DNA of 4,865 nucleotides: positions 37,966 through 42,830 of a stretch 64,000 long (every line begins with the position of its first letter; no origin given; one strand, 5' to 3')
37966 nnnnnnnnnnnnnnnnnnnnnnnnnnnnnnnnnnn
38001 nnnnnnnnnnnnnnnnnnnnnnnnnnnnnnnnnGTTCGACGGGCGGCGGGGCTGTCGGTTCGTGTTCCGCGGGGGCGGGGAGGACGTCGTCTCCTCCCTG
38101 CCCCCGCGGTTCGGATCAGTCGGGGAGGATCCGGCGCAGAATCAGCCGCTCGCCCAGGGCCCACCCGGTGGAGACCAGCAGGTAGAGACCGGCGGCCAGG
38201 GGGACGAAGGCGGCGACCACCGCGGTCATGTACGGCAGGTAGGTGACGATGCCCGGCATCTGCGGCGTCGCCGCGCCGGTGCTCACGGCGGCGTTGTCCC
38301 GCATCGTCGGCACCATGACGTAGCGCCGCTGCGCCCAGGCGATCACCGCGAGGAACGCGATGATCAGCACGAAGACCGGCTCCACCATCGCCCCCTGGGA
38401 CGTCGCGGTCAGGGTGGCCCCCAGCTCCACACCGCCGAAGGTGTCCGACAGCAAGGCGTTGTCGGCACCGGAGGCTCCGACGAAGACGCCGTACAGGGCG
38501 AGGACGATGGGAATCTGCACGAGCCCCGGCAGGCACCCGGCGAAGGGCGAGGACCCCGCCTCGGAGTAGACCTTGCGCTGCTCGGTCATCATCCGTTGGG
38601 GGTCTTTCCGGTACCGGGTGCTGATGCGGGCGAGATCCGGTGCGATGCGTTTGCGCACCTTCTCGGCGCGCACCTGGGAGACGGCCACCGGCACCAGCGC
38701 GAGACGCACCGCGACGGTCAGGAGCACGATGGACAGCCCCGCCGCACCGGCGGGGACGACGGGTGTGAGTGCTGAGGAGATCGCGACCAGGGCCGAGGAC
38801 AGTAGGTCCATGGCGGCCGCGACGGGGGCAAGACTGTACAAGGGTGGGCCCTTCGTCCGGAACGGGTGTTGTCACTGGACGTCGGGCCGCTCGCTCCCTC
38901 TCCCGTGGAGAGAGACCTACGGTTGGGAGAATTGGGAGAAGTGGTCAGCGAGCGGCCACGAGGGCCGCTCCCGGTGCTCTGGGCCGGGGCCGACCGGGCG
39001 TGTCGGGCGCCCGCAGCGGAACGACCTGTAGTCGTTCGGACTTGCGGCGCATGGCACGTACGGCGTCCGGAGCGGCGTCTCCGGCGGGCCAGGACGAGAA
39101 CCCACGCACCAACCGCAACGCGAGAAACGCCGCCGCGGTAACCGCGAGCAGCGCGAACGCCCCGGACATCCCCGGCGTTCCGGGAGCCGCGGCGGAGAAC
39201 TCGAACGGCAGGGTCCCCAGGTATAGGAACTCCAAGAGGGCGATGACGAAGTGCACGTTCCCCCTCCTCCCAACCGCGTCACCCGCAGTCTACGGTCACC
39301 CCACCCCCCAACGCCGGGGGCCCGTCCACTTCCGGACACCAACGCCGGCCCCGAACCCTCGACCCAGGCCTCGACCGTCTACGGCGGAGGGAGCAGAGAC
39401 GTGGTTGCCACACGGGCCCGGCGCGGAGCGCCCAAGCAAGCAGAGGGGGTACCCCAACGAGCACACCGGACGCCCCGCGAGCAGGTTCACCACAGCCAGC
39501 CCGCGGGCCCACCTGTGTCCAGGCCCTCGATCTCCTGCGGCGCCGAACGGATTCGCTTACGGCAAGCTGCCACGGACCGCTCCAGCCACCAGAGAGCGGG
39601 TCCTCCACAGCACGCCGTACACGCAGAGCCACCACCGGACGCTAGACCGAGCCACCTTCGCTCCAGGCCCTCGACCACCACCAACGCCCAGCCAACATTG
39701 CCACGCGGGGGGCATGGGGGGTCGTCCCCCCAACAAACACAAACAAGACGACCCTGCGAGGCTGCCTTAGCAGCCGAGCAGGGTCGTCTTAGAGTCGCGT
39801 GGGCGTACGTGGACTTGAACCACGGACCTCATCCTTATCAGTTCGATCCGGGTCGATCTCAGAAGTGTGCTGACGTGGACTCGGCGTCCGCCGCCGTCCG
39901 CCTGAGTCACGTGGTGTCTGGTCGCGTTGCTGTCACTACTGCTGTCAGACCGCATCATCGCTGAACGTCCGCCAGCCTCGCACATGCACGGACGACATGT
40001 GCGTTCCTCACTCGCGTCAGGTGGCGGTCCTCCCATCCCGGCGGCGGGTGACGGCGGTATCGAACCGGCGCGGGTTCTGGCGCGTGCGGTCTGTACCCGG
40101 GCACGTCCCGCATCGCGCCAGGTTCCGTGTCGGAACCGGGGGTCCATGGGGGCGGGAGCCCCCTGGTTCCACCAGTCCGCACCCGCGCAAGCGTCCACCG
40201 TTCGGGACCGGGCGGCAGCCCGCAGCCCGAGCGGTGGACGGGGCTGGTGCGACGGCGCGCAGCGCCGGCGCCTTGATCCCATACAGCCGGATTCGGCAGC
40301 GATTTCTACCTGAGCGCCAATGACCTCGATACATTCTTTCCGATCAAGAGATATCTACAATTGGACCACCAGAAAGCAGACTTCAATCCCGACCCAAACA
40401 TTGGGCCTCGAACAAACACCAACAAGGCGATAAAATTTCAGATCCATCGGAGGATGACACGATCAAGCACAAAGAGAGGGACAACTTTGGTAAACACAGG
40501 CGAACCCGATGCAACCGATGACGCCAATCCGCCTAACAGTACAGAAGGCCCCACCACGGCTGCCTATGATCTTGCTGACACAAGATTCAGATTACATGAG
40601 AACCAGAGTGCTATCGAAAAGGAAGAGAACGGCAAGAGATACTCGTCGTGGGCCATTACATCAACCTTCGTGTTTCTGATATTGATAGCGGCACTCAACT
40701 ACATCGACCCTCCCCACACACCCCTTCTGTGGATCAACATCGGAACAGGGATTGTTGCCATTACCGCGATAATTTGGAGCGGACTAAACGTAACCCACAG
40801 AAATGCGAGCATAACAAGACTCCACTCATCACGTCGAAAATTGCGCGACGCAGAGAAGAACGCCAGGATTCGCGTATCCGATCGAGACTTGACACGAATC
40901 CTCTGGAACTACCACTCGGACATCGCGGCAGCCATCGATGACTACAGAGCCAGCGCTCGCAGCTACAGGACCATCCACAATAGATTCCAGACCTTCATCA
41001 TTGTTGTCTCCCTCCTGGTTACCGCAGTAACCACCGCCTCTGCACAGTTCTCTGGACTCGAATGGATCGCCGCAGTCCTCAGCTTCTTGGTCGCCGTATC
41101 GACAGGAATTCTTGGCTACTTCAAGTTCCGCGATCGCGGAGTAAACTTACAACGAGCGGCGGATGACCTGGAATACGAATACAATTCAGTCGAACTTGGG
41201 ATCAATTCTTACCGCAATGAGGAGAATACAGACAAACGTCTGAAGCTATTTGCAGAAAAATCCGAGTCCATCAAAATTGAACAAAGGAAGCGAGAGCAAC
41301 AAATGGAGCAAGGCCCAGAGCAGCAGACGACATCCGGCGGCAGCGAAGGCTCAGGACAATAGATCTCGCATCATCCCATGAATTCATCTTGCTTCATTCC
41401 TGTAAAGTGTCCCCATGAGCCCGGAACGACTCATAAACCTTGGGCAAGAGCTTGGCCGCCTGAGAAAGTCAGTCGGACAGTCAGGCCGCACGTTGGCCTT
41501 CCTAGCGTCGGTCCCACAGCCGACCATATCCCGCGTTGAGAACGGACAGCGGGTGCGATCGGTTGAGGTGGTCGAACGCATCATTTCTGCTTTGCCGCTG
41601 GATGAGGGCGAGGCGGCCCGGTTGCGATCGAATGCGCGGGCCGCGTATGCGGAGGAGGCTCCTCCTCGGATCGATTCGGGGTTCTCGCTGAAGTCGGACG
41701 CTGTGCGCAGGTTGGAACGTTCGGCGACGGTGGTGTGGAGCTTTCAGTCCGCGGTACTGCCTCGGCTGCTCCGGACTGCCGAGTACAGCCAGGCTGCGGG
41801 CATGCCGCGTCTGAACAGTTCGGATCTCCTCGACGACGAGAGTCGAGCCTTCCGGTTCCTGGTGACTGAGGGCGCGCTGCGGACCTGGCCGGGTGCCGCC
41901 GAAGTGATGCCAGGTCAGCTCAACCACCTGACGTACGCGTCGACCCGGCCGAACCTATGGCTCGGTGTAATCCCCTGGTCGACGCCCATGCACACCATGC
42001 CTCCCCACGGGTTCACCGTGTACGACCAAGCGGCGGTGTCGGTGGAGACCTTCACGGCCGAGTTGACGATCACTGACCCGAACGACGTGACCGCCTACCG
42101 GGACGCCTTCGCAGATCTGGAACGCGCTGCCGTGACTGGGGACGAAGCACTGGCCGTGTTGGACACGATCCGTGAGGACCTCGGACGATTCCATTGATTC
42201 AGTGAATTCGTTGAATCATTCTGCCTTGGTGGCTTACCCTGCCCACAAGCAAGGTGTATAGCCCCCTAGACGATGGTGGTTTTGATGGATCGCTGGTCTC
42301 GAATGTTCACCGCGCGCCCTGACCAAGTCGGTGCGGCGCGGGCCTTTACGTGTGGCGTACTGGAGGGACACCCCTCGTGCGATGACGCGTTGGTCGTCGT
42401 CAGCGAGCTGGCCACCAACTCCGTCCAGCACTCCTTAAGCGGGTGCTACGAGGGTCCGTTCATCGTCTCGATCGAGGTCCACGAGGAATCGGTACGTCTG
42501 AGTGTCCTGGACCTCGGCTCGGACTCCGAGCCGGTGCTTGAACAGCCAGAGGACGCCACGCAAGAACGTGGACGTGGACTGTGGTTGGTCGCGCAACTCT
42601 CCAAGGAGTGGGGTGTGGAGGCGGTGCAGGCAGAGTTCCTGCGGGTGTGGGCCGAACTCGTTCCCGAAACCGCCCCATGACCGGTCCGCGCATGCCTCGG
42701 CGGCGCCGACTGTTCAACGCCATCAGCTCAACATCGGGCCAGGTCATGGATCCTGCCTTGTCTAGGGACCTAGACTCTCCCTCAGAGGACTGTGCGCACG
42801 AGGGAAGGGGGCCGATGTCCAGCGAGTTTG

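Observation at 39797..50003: AICE-type integrative element inserted in tRNA-Ile(GAT)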

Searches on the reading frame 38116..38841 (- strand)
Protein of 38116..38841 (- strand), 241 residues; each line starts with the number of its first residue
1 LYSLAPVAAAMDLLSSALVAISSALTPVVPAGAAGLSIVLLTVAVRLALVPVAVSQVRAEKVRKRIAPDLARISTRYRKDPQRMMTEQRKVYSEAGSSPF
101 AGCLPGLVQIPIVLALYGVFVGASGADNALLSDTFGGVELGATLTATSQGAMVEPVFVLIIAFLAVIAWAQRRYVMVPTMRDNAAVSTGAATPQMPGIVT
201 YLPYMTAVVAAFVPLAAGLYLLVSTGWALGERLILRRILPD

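Call 11: search_protein_families(library=pfam, proteins=[window:38116-38841:-], max_evalue=0.1)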
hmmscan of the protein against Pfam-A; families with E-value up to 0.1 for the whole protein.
window:38116-38841:- (241 aa): 2 families
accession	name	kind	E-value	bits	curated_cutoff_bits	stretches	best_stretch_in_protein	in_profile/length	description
PF02096.25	60KD_IMP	-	1.3e-32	113.5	35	1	35-236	2-162/163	60Kd inner membrane protein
PF11670.13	MSP1a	-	0.011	15.5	27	1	11-93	29-112/252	Major surface protein 1a (MSP1a)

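Call 16: find_related_loci(query=window:38116-38841:-, collection=genome_contigs, flank=10000)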
Query window:38116-38841:- (241 aa) in genome_contigs; peptide patterns used: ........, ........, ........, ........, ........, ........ (x = any residue, [..] = any of these).
593 stretches matched a pattern; 2 encode a relative of the query (tblastn E <= 1e-3); 2 distinct loci.
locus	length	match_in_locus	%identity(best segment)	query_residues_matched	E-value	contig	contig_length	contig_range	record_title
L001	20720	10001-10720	73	1-241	7e-111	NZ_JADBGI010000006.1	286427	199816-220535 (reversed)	Nocardiopsis coralli strain HNM0947 Scaffold6, whole genome shotgun sequence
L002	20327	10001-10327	31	36-139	2e-8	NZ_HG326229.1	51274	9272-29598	Fenollaria massiliensis strain 9401234, whole genome shotgun sequence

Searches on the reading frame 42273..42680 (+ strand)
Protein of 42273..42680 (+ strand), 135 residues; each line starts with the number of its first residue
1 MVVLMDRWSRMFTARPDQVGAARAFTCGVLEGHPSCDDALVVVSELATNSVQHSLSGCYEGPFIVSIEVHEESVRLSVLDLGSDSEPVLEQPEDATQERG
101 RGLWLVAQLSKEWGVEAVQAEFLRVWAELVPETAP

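Call 8: search_protein_families(library=pfam, proteins=[window:42273-42680:+], max_evalue=0.01)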
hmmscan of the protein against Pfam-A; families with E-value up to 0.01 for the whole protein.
window:42273-42680:+ (135 aa): 2 families
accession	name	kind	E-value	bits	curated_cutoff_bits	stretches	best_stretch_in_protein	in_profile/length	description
PF13581.12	HATPase_c_2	-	3.8e-13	50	27.4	1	12-115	1-114/127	Histidine kinase-like ATPase domain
PF02518.31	HATPase_c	-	0.0001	23.1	26.4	1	42-115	9-89/111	Histidine kinase-, DNA gyrase B-, and HSP90-like ATPase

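Call 9: search_protein_families(library=ncbifam, proteins=[window:42273-42680:+], max_evalue=0.01)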
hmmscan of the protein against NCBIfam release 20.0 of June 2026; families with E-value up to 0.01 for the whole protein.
window:42273-42680:+ (135 aa): 4 families
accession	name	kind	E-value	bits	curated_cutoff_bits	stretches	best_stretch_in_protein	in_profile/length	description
NF041045.1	RsbA_anti_sig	subfamily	8.6e-08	31.8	210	1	34-110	210-283/303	anti-sigma factor RsbA family regulatory protein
NF003144.0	PRK04069.1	equivalog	6.9e-05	22.3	145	1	35-84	39-88/161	anti-sigma B factor RsbW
TIGR01924.1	rsbW_low_gc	equivalog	0.00012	21.6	155.05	1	15-83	15-87/159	anti-sigma B factor RsbW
TIGR01925.2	spIIAB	equivalog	0.004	17.1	135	1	35-87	34-86/137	anti-sigma F factor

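Call 12: search_protein_families(library=padloc, proteins=[window:42273-42680:+], max_evalue=0.01)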
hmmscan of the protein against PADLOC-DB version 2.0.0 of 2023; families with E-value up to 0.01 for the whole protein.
window:42273-42680:+ (135 aa): 0 families

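Call 66: search_solved_structures(query=window:42273-42677:+, max_evalue=0.1)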
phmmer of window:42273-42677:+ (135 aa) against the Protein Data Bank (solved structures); distinct sequences matched with E-value up to 0.1: 5.
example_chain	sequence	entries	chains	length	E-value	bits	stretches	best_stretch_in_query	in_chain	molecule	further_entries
6m36_A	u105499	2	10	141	0.0028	20.9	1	13-85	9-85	Serine-protein kinase RsbW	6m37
1tid_A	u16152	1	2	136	0.077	16.2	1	11-88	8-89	Anti-sigma F factor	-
1th8_A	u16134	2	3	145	0.092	15.9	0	11-88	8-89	Anti-sigma F factor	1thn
1til_A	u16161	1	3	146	0.094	15.9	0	11-88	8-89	Anti-sigma F factor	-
9pgb_A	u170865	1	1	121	0.095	15.9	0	18-38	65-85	4-module Cysteine Rich Eggshell Membrane Protein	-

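Call 89: search_protein_families(library=phrogs, proteins=[window:42273-42680:+], max_evalue=0.001)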
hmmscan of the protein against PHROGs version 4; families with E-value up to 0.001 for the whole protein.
window:42273-42680:+ (135 aa): 1 family
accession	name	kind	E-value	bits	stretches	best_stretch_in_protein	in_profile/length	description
phrog_12354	-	transcription regulation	2.5e-20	73.5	1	11-129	23-142/146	transcriptional regulator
